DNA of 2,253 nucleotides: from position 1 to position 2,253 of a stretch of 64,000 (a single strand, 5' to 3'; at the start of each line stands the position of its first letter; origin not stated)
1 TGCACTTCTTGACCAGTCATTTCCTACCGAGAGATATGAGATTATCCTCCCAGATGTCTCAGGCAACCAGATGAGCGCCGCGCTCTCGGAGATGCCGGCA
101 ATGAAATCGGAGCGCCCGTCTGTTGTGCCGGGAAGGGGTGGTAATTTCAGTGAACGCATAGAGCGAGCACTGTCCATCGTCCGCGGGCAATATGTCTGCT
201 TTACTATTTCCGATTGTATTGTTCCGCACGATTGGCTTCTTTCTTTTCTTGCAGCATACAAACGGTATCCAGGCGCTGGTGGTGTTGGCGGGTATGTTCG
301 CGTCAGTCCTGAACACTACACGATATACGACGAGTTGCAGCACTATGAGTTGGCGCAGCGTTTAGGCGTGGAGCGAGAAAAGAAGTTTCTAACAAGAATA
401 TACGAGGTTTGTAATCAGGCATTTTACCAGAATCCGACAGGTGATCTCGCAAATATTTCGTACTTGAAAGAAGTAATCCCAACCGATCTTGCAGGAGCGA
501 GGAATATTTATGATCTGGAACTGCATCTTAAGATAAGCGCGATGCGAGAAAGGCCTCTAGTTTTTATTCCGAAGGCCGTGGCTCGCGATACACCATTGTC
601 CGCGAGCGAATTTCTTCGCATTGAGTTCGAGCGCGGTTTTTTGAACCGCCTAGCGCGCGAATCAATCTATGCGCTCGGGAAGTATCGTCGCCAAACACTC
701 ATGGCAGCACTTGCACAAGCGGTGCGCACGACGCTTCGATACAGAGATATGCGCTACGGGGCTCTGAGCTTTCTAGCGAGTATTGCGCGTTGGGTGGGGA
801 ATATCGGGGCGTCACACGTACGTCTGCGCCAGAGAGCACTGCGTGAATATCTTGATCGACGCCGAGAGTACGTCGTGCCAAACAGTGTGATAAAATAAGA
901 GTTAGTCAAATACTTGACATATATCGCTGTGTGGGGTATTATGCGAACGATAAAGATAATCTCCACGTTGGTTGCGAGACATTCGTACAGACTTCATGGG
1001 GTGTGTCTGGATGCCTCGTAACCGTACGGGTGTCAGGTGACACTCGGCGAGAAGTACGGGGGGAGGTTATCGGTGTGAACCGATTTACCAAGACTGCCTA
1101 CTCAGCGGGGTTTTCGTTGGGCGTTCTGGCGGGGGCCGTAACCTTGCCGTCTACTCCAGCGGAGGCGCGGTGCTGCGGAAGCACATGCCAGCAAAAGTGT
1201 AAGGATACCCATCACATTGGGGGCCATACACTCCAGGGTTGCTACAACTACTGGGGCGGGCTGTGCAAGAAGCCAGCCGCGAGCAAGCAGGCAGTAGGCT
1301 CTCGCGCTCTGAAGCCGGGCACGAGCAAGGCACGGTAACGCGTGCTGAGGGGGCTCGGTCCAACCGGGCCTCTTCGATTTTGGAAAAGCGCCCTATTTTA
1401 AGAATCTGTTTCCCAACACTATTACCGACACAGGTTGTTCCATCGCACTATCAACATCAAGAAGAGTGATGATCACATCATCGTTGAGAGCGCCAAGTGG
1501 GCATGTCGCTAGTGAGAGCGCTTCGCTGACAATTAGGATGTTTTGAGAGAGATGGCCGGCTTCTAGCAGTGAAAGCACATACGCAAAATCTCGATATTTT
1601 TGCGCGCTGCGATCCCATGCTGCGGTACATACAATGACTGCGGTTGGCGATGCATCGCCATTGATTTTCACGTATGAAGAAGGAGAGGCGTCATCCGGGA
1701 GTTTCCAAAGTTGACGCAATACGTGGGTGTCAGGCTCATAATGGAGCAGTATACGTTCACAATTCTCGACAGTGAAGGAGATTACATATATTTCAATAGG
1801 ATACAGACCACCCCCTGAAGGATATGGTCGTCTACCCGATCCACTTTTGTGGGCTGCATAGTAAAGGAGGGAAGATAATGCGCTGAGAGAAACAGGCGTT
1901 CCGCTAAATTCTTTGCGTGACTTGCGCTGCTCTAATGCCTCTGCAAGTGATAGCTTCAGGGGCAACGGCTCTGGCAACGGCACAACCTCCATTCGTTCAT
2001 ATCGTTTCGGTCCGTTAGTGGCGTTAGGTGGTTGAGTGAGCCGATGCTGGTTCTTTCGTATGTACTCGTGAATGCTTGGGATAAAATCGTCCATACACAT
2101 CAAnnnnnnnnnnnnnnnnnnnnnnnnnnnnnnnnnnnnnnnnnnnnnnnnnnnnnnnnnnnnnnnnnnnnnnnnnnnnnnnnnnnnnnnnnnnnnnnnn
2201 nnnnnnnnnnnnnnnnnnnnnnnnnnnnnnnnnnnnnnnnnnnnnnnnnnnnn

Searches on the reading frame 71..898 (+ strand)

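Call 3: search_protein_families(library=pfam, proteins=[window:71-898:+], max_evalue=1)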
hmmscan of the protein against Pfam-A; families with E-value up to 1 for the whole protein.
window:71-898:+ (275 aa): 1 family
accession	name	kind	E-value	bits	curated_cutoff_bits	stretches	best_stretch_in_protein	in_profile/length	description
PF00535.33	Glycos_transf_2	-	0.001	19.5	23.3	1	27-91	67-131/168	Glycosyl transferase family 2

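Call 6: search_protein_families(library=ncbifam, proteins=[window:71-898:+], max_evalue=1)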
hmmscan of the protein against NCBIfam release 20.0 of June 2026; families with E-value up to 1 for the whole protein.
window:71-898:+ (275 aa): 0 families

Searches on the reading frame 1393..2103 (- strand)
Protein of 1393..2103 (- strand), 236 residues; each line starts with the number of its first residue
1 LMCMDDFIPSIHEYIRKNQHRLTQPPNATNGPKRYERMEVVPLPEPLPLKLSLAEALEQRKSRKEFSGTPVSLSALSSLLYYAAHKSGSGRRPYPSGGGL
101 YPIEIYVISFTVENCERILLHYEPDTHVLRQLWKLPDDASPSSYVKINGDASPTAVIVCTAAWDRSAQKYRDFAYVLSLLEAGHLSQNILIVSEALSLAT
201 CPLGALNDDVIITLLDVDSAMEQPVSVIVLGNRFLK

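Call 3: search_protein_families(library=pfam, proteins=[window:1393-2103:-], max_evalue=1)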
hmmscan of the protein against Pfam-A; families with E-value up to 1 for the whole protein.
window:1393-2103:- (236 aa): 1 family
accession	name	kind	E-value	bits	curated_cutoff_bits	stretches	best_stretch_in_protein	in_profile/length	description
PF00881.29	Nitroreductase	-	4.8e-17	63.1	23.5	1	58-231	2-166/167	Nitroreductase family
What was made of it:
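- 1393..2103 (-): SagB-type FMN dehydrogenase (236 aa), overlapping the end of ycaO by 4 nt. PF00881 (call 3).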

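Call 6: search_protein_families(library=ncbifam, proteins=[window:1393-2103:-], max_evalue=1)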
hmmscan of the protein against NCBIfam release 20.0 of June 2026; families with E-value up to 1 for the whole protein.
window:1393-2103:- (236 aa): 3 families
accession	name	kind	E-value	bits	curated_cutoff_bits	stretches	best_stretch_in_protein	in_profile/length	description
TIGR03605.1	antibiot_sagB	domain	1.3e-32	112.6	78.4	1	73-231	2-172/173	SagB family peptide dehydrogenase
TIGR04511.1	SagB_rel_DH_2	exception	1.9e-19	70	240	1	20-233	145-369/380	putative peptide maturation dehydrogenase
NF047509.1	Rv3131_FMN_oxido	subfamily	0.21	11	199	0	25-86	77-137/319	Acg family FMN-binding oxidoreductase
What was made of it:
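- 1393..2103 (-): TIGR03605, 112.6 bits against a cutoff of 78.4 (call 6).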
